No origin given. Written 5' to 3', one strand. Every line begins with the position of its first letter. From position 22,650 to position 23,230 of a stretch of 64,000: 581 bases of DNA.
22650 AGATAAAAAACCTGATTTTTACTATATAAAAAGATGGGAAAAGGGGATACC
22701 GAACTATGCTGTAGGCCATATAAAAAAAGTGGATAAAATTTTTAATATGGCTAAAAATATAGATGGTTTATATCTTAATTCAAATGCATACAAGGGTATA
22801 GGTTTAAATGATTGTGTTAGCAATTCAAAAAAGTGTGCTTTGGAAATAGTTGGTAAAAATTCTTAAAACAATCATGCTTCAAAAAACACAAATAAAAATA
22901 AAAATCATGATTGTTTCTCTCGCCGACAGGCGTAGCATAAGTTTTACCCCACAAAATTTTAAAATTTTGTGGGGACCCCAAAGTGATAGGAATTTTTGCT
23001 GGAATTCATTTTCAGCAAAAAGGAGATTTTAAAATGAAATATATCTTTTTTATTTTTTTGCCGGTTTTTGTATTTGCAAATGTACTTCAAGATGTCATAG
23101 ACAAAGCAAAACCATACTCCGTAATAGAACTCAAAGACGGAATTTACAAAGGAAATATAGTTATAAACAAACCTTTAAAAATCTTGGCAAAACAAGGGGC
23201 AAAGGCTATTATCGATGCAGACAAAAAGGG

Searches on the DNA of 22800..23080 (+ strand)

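Call 8: search_rna_families(source=window, start=22800, end=23080, threshold=evalue, max_evalue=10, show_alignments=4)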
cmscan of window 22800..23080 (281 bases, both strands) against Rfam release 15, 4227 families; matches with E-value up to 10: 18.
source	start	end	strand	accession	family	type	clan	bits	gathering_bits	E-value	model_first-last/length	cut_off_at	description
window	22977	23020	-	RF01810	pntA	Gene; sRNA;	-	22.5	54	0.25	1-62/62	no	pntA sRNA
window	22830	22920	+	RF00097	snoR71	Gene; snRNA; snoRNA; CD-box;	-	19.1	40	0.17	1-107/107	no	Plant small nucleolar RNA R71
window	22939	23069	-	RF01470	rli38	Gene; sRNA;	-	18.9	49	2.4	1-150/150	no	Listeria sRNA rli38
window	22844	22947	+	RF02856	30_292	Gene; sRNA;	-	17.5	112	0.69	1-115/115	no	Leptospira sRNA 30_292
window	22851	22999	+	RF04174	MIR4208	Gene; miRNA;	-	15.8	140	6.9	48-143/191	no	MIR4208 microRNA precursor family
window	22901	22946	+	RF02478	GlsR10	Gene; snRNA; snoRNA; CD-box;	-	15.2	75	1.6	1-68/68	no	Small nucleolar RNA GlsR10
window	22939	23048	-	RF02313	TtnuHACA6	Gene; snRNA; snoRNA; HACA-box;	-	14.7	100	6.5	1-131/131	no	Tetrahymena snoRNA TtnuHACA6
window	22867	22980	+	RF02618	SSRC34_2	Gene; sRNA;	-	14.7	48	6.7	1-125/125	no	Streptococcus sRNA 34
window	22853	23018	+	RF02857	30_255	Gene; sRNA;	-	14.6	197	6.5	1-213/213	no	Leptospira sRNA 30_255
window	22849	22927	-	RF03573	mir-1954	Gene; miRNA;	-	14.5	99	2.3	1-82/82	no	mir-1954 microRNA precursor family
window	22826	22890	-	RF02869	ncS025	Gene; sRNA;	-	14.5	46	2.9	1-85/85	no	Burkholderia sRNA 25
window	22940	22975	+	RF00697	mir-186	Gene; miRNA;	-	14.1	70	6.3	1-82/82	no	mir-186 microRNA precursor family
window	22947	22974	-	RF00756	mir-299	Gene; miRNA;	-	14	67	4.7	17-47/63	no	mir-299 microRNA precursor family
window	22928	23050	-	RF01250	snR189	Gene; snRNA; snoRNA; HACA-box;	CL00021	13.7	50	8.6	1-193/193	no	Small nucleolar RNA snR189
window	22934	23000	+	RF03933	MIR6445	Gene; miRNA;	-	13.6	100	7.1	23-96/117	no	MIR6445 microRNA precursor family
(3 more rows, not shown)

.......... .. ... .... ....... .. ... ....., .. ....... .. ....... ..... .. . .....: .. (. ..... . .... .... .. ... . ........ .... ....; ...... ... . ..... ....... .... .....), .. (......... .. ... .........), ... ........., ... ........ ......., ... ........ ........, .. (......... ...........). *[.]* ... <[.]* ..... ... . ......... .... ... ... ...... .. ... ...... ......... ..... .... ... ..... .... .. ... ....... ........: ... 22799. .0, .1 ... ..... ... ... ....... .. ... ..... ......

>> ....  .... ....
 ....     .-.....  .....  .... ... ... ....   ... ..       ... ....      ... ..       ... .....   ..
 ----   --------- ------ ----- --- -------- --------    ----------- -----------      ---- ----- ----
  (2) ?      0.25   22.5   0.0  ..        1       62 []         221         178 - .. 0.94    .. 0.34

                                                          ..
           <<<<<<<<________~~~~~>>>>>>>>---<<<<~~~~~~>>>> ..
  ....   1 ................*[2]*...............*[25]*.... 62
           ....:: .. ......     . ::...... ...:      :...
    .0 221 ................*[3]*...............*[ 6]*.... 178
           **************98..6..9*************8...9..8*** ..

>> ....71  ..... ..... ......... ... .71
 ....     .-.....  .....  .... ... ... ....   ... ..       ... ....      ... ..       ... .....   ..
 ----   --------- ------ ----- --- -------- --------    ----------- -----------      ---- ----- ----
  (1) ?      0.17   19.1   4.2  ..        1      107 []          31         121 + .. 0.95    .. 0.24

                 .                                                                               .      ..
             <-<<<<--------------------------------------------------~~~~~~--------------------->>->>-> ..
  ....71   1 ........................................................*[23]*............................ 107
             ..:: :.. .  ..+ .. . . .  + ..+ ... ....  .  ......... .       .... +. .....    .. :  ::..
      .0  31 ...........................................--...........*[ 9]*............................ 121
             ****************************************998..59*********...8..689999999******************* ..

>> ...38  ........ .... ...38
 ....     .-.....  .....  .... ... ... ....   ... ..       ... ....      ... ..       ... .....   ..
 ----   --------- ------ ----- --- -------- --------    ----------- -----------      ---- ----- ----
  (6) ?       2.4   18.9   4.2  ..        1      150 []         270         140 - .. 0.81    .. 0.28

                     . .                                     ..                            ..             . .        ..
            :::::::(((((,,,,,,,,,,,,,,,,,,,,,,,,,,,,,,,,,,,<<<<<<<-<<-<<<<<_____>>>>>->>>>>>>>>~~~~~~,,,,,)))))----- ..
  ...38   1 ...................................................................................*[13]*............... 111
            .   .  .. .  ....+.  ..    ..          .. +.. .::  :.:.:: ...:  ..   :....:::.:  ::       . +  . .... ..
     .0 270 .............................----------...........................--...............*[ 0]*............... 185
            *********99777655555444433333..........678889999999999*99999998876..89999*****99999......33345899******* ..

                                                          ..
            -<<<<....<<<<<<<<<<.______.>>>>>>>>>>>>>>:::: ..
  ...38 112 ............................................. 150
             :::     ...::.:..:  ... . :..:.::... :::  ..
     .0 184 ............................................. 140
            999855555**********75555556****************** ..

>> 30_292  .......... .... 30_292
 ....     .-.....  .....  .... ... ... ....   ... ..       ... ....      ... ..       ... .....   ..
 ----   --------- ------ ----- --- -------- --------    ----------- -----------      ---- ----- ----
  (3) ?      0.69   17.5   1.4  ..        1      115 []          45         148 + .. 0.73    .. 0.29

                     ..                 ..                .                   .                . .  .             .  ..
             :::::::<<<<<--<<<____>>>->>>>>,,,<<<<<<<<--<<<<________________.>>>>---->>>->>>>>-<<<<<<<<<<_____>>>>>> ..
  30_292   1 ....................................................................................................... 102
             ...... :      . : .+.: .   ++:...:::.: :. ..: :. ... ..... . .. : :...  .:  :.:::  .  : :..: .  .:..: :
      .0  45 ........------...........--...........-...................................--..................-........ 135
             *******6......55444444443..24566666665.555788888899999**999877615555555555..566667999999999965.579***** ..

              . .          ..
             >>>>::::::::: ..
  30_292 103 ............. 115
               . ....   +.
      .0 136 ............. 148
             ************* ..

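Call 58: build_rna_model(alignment_id=A5, structure=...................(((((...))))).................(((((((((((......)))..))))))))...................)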
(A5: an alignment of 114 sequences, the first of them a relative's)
Model R1 built from alignment A5 (114 sequences, 98 columns); structure: as given.
model positions 93; base pairs 16; branch points 1; effective number of sequences 4.97; information 0.614 bits per position. Calibrated on 0.2 Mb of random sequence (short: E-values are rough).
structure used (alignment columns):
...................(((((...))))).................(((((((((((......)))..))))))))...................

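Call 59: search_with_rna_model(model_id=R1, source=window, max_evalue=1, filters=off, show_alignments=6)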
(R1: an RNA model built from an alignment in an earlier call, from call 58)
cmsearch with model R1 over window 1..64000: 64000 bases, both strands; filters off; matches with E-value up to 1: 8.
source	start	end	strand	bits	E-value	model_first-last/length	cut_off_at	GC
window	39768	39861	+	76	9.1e-14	1-93/93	no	0.36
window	22951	23038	+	52.8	8.4e-09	1-93/93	no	0.3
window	4541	4628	+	47.2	1.3e-07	1-93/93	no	0.34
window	20097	20179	-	21.5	0.042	1-93/93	no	0.27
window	45630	45698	+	17.6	0.29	1-93/93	no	0.35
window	16115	16165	+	17.1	0.36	1-93/93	no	0.22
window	21469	21536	+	16.5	0.5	1-93/93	no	0.26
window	56669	56725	+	15.3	0.92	1-93/93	no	0.23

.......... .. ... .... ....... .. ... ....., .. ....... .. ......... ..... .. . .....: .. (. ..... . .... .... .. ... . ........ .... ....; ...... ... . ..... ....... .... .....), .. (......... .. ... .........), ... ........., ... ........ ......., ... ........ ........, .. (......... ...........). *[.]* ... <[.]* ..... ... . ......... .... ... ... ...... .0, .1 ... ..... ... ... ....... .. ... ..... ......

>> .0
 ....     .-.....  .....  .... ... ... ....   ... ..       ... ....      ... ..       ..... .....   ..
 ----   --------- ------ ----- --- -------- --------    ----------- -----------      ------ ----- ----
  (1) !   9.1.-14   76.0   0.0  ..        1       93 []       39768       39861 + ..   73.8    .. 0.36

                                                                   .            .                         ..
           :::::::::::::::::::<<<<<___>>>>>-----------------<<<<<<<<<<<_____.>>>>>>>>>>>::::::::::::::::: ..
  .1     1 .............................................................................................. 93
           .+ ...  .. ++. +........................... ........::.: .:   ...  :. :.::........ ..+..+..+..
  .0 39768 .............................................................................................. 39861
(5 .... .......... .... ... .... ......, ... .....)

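Call 61: search_with_rna_model(model_id=R1, sources=[L012, L013, L014, L015, L016, L017, L018, L019, L020, L021, L022, L023, L024, L025, L026, L027, L028, L029, L030, L031, L032, L033, L034, L035, L036, L037, L038, L039, L040, L041, L042, L043, L044, L045, L046, L047, L048, L049, L050, L051, L052, L053, L054, L055, L056, L057, L058, L059, L060, L061, L062, L063, L064, L065, L066, L067, L068, L069, L070, L071, L072, L073, L074, L075, L076, L077, L078, L079, L080, L081, L082, L083, L084, L085, L086, L087, L088, L089, L090, L091, L092, L093, L094, L095, L096, L097, L098, L099, L100, L101, L102, L103, L104, L105, L106, L107, L108, L109], max_evalue=0.001, make_alignment=true)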
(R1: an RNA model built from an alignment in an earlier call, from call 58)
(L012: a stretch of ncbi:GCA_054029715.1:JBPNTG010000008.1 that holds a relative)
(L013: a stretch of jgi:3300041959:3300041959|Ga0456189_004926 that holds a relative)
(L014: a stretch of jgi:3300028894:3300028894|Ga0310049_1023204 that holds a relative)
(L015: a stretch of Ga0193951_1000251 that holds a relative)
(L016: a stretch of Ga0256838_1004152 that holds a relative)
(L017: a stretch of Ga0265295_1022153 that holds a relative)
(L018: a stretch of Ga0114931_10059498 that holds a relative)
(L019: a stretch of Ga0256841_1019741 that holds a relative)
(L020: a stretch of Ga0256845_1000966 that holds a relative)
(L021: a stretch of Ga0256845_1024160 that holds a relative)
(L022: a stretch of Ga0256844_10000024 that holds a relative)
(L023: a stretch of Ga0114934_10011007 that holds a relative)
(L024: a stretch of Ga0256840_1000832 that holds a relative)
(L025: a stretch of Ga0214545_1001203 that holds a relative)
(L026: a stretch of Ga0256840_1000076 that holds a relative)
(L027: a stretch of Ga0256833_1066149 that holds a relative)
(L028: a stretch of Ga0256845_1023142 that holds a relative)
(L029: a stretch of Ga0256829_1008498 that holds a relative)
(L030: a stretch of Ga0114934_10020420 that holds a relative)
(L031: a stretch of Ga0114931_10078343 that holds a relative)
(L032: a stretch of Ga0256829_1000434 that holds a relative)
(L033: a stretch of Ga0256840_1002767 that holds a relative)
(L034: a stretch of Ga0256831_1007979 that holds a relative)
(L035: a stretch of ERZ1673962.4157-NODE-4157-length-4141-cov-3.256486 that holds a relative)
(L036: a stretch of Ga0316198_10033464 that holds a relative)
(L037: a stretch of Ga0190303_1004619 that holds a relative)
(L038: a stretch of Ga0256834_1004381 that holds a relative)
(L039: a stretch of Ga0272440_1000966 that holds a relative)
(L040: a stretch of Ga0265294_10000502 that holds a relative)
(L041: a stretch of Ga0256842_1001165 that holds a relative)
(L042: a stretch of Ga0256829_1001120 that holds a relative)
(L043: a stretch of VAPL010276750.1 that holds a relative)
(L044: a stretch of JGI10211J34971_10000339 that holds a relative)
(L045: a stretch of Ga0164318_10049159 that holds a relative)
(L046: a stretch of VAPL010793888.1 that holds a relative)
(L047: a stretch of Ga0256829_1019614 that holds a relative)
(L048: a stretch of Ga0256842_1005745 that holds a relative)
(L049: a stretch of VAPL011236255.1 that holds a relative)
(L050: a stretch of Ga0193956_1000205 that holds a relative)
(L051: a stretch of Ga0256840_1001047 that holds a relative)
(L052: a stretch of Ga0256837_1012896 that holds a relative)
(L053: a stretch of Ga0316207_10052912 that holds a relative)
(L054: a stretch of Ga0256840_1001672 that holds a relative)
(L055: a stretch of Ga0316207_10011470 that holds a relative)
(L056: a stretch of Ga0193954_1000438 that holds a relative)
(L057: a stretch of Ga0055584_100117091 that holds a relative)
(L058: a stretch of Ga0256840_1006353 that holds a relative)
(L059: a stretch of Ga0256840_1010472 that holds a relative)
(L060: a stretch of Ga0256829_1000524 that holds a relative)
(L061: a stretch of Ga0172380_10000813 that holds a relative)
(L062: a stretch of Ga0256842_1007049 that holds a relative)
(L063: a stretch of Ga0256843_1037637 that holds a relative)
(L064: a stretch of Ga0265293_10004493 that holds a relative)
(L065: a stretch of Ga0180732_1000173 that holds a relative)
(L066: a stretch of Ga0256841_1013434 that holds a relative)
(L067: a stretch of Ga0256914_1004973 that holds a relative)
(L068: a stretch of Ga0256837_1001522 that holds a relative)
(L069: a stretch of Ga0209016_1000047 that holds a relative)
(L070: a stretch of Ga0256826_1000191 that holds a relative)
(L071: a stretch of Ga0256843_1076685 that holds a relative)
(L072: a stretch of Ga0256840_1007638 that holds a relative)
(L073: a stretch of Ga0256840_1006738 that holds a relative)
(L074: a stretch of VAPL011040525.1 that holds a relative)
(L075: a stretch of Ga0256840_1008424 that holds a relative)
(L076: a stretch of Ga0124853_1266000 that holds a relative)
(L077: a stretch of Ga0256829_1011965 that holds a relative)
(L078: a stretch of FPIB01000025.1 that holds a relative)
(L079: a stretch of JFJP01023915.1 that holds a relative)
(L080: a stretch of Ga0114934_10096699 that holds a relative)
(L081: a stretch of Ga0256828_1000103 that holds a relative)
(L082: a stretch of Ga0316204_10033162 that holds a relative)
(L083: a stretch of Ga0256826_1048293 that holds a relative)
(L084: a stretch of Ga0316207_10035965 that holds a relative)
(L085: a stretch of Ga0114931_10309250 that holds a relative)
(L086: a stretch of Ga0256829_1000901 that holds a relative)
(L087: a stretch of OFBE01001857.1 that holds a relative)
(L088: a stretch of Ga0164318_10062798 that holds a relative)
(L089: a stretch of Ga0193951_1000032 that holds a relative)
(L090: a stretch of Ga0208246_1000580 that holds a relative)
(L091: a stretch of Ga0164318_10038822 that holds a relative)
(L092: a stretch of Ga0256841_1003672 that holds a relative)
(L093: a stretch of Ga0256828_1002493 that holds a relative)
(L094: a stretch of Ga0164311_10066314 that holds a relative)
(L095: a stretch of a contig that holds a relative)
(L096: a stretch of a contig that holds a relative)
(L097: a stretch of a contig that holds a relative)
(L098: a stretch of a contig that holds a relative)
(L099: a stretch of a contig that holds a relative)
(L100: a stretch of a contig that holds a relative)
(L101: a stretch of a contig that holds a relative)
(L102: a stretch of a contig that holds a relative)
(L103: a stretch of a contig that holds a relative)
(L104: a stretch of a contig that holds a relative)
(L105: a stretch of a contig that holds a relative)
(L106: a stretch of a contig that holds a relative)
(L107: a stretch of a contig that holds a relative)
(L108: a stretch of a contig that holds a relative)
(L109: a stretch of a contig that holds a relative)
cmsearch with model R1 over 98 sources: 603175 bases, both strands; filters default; matches with E-value up to 0.001: 106.
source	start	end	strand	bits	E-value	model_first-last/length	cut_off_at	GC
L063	105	197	+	101.3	3.3e-18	1-93/93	no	0.32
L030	2667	2759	+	97.9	1.8e-17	1-93/93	no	0.38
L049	581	673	+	97.4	2.2e-17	1-93/93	no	0.27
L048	4599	4691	+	97.3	2.3e-17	1-93/93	no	0.31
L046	42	134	+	92.8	2.2e-16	1-93/93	no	0.33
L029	4101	4193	-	91.9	3.3e-16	1-93/93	no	0.32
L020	5674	5765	-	90.6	6.4e-16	1-93/93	no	0.32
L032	211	303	-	90.4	6.9e-16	1-93/93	no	0.37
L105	13841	13932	+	90.4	7.1e-16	1-93/93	no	0.32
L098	1599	1691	-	90.3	7.3e-16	1-93/93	no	0.33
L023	4624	4716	-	89.9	8.8e-16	1-93/93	no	0.39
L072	597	689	+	88.9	1.5e-15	1-93/93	no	0.35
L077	817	909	+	88.6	1.7e-15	1-93/93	no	0.38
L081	3705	3797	+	87.4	3e-15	1-93/93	no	0.38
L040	863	955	-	86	5.9e-15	1-93/93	no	0.44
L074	1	87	+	85.6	7.3e-15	7-93/93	5'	0.36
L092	679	771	-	85.4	8e-15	1-93/93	no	0.29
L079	860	952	-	84.9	1e-14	1-93/93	no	0.35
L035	610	702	-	84.7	1.2e-14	1-93/93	no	0.33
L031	583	673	-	84.5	1.3e-14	1-93/93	no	0.32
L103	617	709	-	84.3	1.4e-14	1-93/93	no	0.39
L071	1023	1115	+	84.2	1.5e-14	1-93/93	no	0.34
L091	219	312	+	84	1.7e-14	1-93/93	no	0.31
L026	1355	1446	+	83.5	2.1e-14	1-93/93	no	0.28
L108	7861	7953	-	83.4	2.2e-14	1-93/93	no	0.31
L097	542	634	+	83.2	2.4e-14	1-93/93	no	0.38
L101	1056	1148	-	83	2.6e-14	1-93/93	no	0.4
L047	1661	1752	+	82.9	2.8e-14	1-93/93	no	0.34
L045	1084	1175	+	82.2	4e-14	1-93/93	no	0.28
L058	1844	1937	-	81.8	4.8e-14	1-93/93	no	0.32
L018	1405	1495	+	81.7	5e-14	1-93/93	no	0.38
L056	973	1065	-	81.5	5.5e-14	1-93/93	no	0.31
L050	6646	6737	+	81.2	6.3e-14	1-93/93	no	0.27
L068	1163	1254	+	80.5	9.2e-14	1-93/93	no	0.26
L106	3133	3226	+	80.3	1e-13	1-93/93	no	0.32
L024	6014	6106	+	79.5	1.5e-13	1-93/93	no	0.39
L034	3806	3898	+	79.4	1.6e-13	1-93/93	no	0.35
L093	5746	5838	-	79.2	1.8e-13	1-93/93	no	0.32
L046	3951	4043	+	78.9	2e-13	1-93/93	no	0.31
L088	3185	3276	-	78.9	2e-13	1-93/93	no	0.4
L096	2171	2256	+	78.7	2.3e-13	1-93/93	no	0.3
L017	4255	4347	+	78.6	2.4e-13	1-93/93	no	0.35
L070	3202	3294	+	78.3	2.7e-13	1-93/93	no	0.35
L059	3303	3396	+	77.4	4.3e-13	1-93/93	no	0.38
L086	7110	7202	-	77.2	4.7e-13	1-93/93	no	0.39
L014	616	710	+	76.6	6.3e-13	1-93/93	no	0.33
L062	302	394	+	76.2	7.8e-13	1-93/93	no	0.28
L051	2126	2219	-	75.8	9.3e-13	1-93/93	no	0.33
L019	3459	3552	-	75.1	1.3e-12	1-93/93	no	0.33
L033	8490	8583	-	75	1.4e-12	1-93/93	no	0.39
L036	2843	2935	-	75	1.4e-12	1-93/93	no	0.31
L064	9286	9379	+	74.9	1.4e-12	1-93/93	no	0.3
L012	8212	8307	+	74.1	2.1e-12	1-93/93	no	0.36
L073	7427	7519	-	74.1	2.1e-12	1-93/93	no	0.41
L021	1263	1354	+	73.8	2.5e-12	1-93/93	no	0.3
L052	1214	1305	+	73.7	2.7e-12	1-93/93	no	0.35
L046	3422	3515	+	73.4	3e-12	1-93/93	no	0.39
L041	3260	3355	+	73.3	3.2e-12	1-93/93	no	0.32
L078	11404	11496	+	73.2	3.3e-12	1-93/93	no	0.44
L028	2051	2146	+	72.6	4.5e-12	1-93/93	no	0.35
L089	2004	2096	+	71.7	7.2e-12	1-93/93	no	0.37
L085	639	729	-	71.4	8e-12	1-93/93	no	0.33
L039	11367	11461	+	71.1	9.6e-12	1-93/93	no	0.33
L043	10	102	+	70.9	1e-11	1-93/93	no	0.37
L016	4829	4924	+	70.8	1.1e-11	1-93/93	no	0.33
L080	1273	1365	+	70.7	1.2e-11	1-93/93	no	0.32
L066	4494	4586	-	70.3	1.4e-11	1-93/93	no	0.43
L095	694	786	-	70.1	1.6e-11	1-93/93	no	0.32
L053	1036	1129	+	69.4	2.2e-11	1-93/93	no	0.35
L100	49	143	-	69.4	2.2e-11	1-93/93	no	0.4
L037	3300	3392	-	68.2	4e-11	1-93/93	no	0.37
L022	10754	10846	+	68.1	4.2e-11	1-93/93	no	0.34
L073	7265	7351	-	67.9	4.7e-11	1-93/93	no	0.39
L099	3742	3837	-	67.7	5e-11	1-93/93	no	0.41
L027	1554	1651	-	67.1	6.7e-11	1-93/93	no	0.33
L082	4620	4714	+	67.1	6.7e-11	1-93/93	no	0.26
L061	9074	9169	-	67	7e-11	1-93/93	no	0.28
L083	882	974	+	66.7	8.2e-11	1-93/93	no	0.38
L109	1094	1175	-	66.6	8.6e-11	1-93/93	no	0.39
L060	1895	1994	+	66.5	9.1e-11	1-93/93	no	0.41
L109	1177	1236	-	66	1.2e-10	34-93/93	5'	0.42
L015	561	652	+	65.8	1.3e-10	1-93/93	no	0.35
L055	4859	4953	-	65.6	1.4e-10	1-93/93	no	0.32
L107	69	161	-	65.5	1.5e-10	1-93/93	no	0.39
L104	122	212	-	64.8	2.2e-10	1-93/93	no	0.35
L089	3990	4082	+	64.4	2.5e-10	1-93/93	no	0.26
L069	246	340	+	64.2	2.8e-10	1-93/93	no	0.38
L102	752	846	+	64.2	2.8e-10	1-93/93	no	0.36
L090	4581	4675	-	63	5.2e-10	1-93/93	no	0.39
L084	386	480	+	60.2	2.1e-09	1-93/93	no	0.31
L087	1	87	-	58.9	3.8e-09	1-85/93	3'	0.43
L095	4141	4234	-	56.5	1.3e-08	1-93/93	no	0.33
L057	2052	2141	-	54.9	2.8e-08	1-93/93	no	0.37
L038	2418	2513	-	54.7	3.1e-08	1-93/93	no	0.33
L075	5935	6033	+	53.6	5.4e-08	1-93/93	no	0.24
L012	8090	8177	+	52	1.2e-07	1-93/93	no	0.32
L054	7257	7353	-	50.9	2e-07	1-93/93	no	0.33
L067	9540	9627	+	48.5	6.4e-07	1-93/93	no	0.31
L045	1297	1387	+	48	8.2e-07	1-93/93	no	0.26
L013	3468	3557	+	47.1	1.3e-06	1-93/93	no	0.43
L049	485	575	+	46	2.2e-06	1-93/93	no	0.33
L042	5770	5858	-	45.2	3.3e-06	1-93/93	no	0.38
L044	268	358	-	43.4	8.3e-06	1-93/93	no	0.35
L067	9662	9733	+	40.4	3.5e-05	1-69/93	3'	0.4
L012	9057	9133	+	39.7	5.1e-05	1-82/93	3'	0.36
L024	5934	6013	+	37.2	0.00017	20-76/93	no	0.45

Alignment A6: 106 matches aligned to the model, 153 columns, each read 5' to 3' on its own strand. Consensus structure (alignment columns), stored with it:
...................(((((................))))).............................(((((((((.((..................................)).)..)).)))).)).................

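Call 69: search_with_rna_model(model_id=R1, sources=[L110, L111, L112, L113, L114, L115, L116, L117, L118, L119, L120, L121, L122, L123, L124, L125, L126, L127, L128, L129, L130, L131, L132, L133, L134, L001, L002, L003, L004, L005, L006, L007, L008, L009, L135, L136], max_evalue=0.01)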
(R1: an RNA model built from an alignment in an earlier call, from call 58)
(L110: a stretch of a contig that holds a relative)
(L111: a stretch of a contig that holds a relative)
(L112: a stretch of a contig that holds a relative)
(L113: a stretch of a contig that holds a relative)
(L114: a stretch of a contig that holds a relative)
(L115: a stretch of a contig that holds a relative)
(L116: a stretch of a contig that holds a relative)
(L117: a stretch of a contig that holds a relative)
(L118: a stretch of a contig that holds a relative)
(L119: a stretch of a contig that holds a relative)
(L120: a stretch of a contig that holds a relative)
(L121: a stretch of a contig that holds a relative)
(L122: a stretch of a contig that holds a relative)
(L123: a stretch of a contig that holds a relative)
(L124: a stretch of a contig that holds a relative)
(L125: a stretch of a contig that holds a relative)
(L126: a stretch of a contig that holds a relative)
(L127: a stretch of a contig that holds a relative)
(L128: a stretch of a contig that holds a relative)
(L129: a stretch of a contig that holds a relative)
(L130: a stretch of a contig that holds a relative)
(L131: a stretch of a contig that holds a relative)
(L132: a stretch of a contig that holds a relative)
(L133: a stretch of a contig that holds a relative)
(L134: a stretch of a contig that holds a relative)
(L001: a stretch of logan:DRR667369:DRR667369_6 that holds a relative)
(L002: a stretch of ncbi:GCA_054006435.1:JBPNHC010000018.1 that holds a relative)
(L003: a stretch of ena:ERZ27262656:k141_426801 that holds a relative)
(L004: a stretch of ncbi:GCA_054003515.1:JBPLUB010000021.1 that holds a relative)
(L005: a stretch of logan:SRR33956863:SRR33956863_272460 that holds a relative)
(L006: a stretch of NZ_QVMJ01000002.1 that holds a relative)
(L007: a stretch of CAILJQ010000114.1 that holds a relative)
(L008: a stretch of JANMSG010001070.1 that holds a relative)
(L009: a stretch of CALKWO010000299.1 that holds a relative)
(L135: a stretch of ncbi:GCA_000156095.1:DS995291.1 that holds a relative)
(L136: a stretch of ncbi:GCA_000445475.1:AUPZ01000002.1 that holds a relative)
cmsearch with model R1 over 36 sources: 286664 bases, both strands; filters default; matches with E-value up to 0.01: 31.
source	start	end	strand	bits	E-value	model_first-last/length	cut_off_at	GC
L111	730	821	-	92.3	1.3e-16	1-93/93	no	0.3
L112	2794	2886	+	91.3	2.1e-16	1-93/93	no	0.37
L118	12222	12314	-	89.9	4.1e-16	1-93/93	no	0.29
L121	10087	10179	-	89.6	4.8e-16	1-93/93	no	0.35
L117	991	1083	+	89.4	5.3e-16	1-93/93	no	0.32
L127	1018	1109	+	88.8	7.4e-16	1-93/93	no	0.36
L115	1086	1178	-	87.6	1.3e-15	1-93/93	no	0.41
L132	871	963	+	85.4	3.8e-15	1-93/93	no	0.29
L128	7952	8042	+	85.2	4.2e-15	1-93/93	no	0.37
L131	447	539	-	80.7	3.9e-14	1-93/93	no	0.38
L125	4914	5006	-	80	5.5e-14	1-93/93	no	0.31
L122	189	281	-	79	9e-14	1-93/93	no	0.4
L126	1976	2066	+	78.2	1.4e-13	1-93/93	no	0.3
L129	1525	1617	+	77.2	2.3e-13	1-93/93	no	0.28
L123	6989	7085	+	76.7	2.8e-13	1-93/93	no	0.34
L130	9723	9817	-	75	6.5e-13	1-93/93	no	0.33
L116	2136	2228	-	74.5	8.5e-13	1-93/93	no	0.42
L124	2110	2204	+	73.6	1.3e-12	1-93/93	no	0.34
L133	9716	9808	-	72.5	2.3e-12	1-93/93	no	0.33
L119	7304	7396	-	72.3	2.4e-12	1-93/93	no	0.34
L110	6563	6657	+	72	2.9e-12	1-93/93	no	0.37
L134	2951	3045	-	70.5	6.1e-12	1-93/93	no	0.32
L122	4193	4262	-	70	7.6e-12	24-93/93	5'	0.4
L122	106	187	-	67.7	2.4e-11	1-93/93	no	0.4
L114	3161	3256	-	66.7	4e-11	1-93/93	no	0.35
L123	872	966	-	62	4e-10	1-93/93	no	0.32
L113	5066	5160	-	60.7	7.6e-10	1-93/93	no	0.38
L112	1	50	+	50.8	1e-07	44-93/93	5'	0.34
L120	1274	1361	+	50.5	1.2e-07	1-93/93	no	0.33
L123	9773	9863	-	38.6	4.2e-05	1-93/93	no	0.42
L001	3233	3312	-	27.9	0.0081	1-93/93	no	0.29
